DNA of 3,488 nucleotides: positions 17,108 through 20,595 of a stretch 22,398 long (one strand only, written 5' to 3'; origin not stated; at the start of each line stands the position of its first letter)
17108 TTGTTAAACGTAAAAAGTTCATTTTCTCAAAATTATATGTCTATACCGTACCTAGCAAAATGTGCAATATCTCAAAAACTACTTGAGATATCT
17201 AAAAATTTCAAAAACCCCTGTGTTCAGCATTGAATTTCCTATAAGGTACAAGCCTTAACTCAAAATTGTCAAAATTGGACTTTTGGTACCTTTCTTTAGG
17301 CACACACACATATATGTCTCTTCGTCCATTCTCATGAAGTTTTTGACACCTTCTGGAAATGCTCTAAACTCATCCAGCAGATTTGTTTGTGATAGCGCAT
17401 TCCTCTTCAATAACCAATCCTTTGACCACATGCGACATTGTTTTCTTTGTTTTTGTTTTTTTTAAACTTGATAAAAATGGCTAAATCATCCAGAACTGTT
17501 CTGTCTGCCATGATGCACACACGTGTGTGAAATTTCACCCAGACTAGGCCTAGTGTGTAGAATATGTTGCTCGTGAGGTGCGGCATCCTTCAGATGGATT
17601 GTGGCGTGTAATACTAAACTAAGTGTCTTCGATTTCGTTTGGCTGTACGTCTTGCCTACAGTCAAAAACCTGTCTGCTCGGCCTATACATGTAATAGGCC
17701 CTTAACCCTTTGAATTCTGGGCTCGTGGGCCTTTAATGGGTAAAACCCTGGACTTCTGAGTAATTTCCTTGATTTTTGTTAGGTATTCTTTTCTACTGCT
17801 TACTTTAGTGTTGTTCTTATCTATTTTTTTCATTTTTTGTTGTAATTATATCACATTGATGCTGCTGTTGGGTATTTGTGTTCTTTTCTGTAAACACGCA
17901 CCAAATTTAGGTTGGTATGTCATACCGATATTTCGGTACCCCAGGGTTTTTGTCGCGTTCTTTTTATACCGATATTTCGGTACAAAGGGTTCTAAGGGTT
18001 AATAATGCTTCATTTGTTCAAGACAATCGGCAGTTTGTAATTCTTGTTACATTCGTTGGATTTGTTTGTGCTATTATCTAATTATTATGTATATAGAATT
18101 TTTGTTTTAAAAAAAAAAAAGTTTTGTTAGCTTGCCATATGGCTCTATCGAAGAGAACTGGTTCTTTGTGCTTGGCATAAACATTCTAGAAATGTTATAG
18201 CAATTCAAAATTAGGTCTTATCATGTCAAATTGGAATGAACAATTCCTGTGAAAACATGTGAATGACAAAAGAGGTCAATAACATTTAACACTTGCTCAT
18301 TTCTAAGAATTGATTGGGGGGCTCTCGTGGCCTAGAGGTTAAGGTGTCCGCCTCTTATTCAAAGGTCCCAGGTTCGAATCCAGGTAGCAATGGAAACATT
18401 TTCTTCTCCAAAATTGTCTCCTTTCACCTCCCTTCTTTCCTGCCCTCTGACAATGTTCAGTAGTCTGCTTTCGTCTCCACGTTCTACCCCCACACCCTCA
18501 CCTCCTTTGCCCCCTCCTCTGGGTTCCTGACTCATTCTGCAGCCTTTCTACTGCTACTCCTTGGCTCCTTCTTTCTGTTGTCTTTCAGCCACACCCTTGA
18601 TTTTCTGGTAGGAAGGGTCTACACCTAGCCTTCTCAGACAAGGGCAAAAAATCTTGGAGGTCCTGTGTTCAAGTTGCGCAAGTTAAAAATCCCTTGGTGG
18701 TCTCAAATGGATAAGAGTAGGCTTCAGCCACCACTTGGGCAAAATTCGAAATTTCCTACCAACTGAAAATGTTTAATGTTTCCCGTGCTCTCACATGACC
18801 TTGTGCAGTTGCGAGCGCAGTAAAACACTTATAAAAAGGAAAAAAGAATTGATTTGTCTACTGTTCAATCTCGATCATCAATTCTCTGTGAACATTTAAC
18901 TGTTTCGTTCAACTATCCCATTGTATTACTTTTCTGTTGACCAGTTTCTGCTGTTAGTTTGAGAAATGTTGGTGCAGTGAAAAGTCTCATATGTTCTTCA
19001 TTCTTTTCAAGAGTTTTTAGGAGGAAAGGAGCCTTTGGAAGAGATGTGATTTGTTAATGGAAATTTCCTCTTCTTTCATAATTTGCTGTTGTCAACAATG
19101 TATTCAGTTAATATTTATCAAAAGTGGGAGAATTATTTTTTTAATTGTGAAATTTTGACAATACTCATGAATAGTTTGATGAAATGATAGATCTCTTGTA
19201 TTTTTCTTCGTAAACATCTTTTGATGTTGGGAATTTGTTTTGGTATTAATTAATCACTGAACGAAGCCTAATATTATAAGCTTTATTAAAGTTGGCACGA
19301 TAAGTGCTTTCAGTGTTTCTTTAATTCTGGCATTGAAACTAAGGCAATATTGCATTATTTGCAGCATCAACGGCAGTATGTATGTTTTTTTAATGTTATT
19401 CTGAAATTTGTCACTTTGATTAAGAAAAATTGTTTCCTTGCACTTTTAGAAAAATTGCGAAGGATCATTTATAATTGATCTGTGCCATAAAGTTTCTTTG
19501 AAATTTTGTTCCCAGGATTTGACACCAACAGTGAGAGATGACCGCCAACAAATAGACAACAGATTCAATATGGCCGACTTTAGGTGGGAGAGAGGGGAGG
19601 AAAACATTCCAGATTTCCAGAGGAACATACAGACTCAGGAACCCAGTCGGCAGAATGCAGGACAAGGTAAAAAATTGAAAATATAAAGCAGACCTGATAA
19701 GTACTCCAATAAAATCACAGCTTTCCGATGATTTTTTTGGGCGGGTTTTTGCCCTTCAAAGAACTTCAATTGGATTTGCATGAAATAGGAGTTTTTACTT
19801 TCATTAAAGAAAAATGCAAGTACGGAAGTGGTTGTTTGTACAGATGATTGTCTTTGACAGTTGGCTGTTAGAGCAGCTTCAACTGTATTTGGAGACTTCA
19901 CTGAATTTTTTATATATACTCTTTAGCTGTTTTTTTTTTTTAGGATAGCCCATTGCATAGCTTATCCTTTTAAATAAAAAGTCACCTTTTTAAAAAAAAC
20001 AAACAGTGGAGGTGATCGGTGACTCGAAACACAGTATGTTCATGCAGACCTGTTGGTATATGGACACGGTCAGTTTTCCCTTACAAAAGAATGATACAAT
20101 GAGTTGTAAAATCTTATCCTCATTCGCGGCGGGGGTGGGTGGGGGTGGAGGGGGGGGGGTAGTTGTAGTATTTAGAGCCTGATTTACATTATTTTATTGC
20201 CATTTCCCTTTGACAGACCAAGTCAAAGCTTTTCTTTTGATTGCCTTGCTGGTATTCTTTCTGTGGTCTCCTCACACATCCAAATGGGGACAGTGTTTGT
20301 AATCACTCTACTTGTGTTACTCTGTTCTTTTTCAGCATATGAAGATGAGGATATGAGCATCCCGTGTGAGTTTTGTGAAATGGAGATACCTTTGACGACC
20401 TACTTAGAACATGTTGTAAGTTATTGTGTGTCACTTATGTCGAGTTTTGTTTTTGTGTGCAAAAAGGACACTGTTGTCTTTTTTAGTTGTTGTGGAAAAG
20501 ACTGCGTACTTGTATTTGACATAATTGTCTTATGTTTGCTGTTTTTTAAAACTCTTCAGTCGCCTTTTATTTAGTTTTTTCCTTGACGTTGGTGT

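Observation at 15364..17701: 41-bp inverted repeat bracketing a 2.3-kb block that contains the LINE fragment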

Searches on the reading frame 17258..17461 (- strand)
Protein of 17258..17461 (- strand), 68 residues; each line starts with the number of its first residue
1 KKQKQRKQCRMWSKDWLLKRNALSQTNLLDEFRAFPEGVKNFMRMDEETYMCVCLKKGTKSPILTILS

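Call 8: search_protein_families(library=pfam, max_evalue=1, proteins=[window:17258-17461:-])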
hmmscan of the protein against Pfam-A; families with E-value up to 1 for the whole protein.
seq(68 aa): 0 families

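Call 10: find_homologous_proteins(query=window:17258-17461:-, max_evalue=0.01)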
Query seq(68 aa) (68 aa): 3 proteins with E <= 0.01 among 3 candidates.
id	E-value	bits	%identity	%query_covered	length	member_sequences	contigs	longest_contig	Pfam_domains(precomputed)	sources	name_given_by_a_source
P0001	7.5e-17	79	70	78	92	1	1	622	-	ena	-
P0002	4.5e-15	73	68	78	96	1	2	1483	-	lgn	-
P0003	5.5e-12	63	76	60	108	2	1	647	-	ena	-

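Call 12: find_encoding_contigs(protein=P0002, flank=10000)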
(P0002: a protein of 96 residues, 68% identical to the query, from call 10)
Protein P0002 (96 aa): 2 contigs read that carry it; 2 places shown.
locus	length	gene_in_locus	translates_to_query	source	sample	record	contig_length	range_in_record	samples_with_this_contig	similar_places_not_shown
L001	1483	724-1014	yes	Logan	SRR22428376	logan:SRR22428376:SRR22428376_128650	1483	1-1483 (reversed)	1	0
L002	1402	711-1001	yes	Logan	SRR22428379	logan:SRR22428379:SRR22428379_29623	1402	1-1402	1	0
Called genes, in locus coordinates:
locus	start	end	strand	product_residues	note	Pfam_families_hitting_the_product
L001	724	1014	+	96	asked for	-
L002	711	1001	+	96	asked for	-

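Call 13: find_encoding_contigs(protein=P0001, flank=10000)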
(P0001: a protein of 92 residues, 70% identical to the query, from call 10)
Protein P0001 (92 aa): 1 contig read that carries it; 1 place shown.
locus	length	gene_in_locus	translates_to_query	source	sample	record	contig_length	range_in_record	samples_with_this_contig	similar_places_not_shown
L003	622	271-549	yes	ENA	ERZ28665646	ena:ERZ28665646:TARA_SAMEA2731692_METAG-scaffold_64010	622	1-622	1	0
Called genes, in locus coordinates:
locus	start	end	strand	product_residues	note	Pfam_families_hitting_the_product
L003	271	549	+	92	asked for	-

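Call 14: find_encoding_contigs(protein=P0003, flank=10000)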
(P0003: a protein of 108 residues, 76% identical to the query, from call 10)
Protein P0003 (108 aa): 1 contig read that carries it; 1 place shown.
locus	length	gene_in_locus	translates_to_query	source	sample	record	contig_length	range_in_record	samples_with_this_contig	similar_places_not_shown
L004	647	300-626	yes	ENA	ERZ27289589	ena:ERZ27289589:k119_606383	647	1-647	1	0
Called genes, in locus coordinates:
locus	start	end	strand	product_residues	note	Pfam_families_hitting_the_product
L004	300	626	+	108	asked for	-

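Call 17: find_homologous_proteins(query=P0003, max_evalue=0.001)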
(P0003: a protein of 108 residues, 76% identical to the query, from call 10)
Query P0003 (108 aa): 132 proteins with E <= 0.001 among 134 candidates; the best 120 are listed.
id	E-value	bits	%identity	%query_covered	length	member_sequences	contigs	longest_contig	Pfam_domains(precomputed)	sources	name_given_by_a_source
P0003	2.1e-66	239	100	100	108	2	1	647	-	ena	-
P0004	1.0e-62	227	96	100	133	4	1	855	-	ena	-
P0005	6.4e-51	189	86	94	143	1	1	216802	-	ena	-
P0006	1.9e-47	178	81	94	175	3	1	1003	-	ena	-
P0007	9.1e-45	169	75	94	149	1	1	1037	-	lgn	-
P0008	5.4e-38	148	67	94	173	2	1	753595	-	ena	-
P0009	2.7e-37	145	66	94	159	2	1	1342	-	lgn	-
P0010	9.8e-37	143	64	94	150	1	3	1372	-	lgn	-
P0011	1.6e-36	143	66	94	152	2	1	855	-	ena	-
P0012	8.6e-36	140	66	94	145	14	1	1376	-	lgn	-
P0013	4.0e-35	138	66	94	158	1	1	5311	-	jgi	-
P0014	4.5e-35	138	65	94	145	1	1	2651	-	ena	-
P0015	5.9e-35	138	65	94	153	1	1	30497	-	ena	-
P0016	6.4e-35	138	66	94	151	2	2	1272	-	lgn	-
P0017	6.5e-35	138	61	94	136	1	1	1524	-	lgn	-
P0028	1.8e-34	136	64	98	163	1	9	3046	-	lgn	-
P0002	5.4e-33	131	94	63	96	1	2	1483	-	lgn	-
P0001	5.3e-29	119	85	62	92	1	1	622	-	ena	-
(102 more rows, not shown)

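Call 18: find_encoding_contigs(protein=P0005, flank=10000)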
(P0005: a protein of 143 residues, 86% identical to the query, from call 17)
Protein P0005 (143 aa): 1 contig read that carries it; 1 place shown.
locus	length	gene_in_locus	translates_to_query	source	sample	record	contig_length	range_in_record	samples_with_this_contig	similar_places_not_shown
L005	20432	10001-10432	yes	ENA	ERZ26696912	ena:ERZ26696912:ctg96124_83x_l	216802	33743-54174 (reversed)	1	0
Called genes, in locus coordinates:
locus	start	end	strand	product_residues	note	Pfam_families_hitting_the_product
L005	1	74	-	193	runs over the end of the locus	-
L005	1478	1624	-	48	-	-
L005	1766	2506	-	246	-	-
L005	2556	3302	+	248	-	-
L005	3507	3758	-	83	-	PF03184:DDE_1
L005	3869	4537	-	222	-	PF03221:HTH_Tnp_Tc5 (weak)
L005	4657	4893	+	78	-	-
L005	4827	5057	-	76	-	-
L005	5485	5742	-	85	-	-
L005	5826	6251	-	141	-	PF16064:DUF4806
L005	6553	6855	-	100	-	PF13843:DDE_Tnp_1_7 (weak)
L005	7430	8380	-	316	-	PF00078:RVT_1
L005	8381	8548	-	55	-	-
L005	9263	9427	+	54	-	-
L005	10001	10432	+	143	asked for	-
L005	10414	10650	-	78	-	-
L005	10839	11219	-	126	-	-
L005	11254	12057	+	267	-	PF04827:Plant_tran, PF13359:DDE_Tnp_4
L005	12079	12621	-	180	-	PF10545:MADF_DNA_bdg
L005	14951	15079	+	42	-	-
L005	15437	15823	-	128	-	-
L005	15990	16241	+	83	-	-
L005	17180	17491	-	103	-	-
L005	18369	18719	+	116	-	PF00075:RNase_H (weak)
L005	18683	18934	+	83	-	-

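Call 19: find_encoding_contigs(protein=P0008, flank=10000)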
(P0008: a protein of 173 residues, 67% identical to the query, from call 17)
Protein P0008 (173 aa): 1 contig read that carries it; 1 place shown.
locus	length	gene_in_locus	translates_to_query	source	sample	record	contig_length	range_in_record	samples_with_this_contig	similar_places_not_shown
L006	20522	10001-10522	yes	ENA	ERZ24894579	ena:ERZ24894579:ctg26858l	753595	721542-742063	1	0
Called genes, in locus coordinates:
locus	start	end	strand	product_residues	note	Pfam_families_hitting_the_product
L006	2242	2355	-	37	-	-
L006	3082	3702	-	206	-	-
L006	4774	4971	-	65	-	-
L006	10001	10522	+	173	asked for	-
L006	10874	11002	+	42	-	-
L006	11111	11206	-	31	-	-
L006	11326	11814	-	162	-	-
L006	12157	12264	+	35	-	-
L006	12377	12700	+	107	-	-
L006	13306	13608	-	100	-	PF10545:MADF_DNA_bdg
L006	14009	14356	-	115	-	-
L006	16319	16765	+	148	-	-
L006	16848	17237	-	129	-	-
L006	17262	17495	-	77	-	-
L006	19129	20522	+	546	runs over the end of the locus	-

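Call 30: search_protein_families(library=pfam, max_evalue=0.01, proteins=[P0003, P0008])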
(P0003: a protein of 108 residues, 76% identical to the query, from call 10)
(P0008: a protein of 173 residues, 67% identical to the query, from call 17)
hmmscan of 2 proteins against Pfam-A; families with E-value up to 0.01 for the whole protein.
P0003 (108 aa): 1 family
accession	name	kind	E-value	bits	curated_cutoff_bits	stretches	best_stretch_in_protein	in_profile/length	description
PF13613.12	HTH_Tnp_4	-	0.00099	19.1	27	1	63-101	4-42/53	Helix-turn-helix of DDE superfamily endonuclease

P0008 (173 aa): 0 families

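Call 31: find_encoding_contigs(protein=P0004, flank=10000)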
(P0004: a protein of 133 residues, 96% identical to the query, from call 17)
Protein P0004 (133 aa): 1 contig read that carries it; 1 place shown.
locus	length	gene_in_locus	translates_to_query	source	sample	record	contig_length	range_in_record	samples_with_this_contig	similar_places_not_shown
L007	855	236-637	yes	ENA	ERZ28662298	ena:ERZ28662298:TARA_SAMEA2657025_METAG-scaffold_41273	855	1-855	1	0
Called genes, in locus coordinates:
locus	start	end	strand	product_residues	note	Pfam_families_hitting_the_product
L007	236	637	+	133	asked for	-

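Call 32: find_encoding_contigs(protein=P0006, flank=10000)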
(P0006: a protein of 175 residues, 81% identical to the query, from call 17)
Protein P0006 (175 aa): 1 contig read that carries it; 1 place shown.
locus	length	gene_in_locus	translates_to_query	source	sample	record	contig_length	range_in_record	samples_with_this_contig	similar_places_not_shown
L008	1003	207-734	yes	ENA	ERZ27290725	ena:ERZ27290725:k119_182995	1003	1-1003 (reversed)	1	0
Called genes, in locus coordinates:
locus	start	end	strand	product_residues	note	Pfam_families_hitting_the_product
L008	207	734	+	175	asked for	-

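Call 33: find_encoding_contigs(protein=P0007, flank=10000)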
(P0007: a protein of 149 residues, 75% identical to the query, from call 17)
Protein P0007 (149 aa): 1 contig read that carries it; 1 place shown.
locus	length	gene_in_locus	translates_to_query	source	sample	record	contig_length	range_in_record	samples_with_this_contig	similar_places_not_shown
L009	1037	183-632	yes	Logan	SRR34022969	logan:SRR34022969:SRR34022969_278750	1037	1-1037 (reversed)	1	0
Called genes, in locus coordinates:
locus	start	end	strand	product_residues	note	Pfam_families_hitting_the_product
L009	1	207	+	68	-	?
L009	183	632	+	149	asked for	-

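Call 46: find_encoding_contigs(protein=P0015, flank=6000)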
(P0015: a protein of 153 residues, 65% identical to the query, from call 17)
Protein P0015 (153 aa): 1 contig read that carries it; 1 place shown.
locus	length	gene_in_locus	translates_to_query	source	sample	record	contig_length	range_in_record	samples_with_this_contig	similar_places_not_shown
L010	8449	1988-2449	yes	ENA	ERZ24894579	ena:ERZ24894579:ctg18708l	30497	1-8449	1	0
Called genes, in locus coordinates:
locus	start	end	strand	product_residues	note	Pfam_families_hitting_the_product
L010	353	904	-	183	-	-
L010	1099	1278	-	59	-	-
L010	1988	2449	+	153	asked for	-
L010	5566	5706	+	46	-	-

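Call 47: find_encoding_contigs(protein=P0028, flank=6000, max_places=9)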
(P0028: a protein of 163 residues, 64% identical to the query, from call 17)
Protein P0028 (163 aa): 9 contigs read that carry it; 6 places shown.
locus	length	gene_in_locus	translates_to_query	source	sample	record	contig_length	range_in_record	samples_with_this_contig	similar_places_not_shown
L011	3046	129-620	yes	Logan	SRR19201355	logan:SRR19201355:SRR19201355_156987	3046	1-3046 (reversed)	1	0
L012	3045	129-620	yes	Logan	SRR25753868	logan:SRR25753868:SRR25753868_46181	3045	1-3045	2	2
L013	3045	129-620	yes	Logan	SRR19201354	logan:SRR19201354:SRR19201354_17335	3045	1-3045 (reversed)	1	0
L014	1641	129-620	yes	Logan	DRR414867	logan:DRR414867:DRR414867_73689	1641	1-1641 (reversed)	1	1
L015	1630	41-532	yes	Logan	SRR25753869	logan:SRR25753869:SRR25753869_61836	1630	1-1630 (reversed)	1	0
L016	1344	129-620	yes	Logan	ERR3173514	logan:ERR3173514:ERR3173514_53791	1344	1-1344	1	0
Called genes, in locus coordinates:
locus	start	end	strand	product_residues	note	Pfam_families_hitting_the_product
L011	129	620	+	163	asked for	-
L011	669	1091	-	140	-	-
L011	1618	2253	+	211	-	PF04827:Plant_tran (weak), PF13359:DDE_Tnp_4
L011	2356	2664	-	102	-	PF10545:MADF_DNA_bdg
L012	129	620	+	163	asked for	-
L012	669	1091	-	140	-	-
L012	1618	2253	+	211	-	PF04827:Plant_tran (weak), PF13359:DDE_Tnp_4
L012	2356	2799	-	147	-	PF10545:MADF_DNA_bdg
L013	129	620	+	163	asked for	-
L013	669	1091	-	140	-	-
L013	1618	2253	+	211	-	PF04827:Plant_tran (weak), PF13359:DDE_Tnp_4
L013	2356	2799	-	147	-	PF10545:MADF_DNA_bdg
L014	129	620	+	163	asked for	-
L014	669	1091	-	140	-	-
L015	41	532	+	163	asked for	-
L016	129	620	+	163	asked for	-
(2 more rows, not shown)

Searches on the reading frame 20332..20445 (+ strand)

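Call 42: search_protein_families(library=pfam, max_evalue=0.1, proteins=[window:20332-20445:+])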
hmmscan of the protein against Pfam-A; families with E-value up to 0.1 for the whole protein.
seq(38 aa): 1 family
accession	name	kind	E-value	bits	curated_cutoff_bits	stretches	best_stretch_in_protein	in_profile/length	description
PF18439.7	zf_UBZ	-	0.06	13.5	25.6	1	10-27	3-20/32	Ubiquitin-Binding Zinc Finger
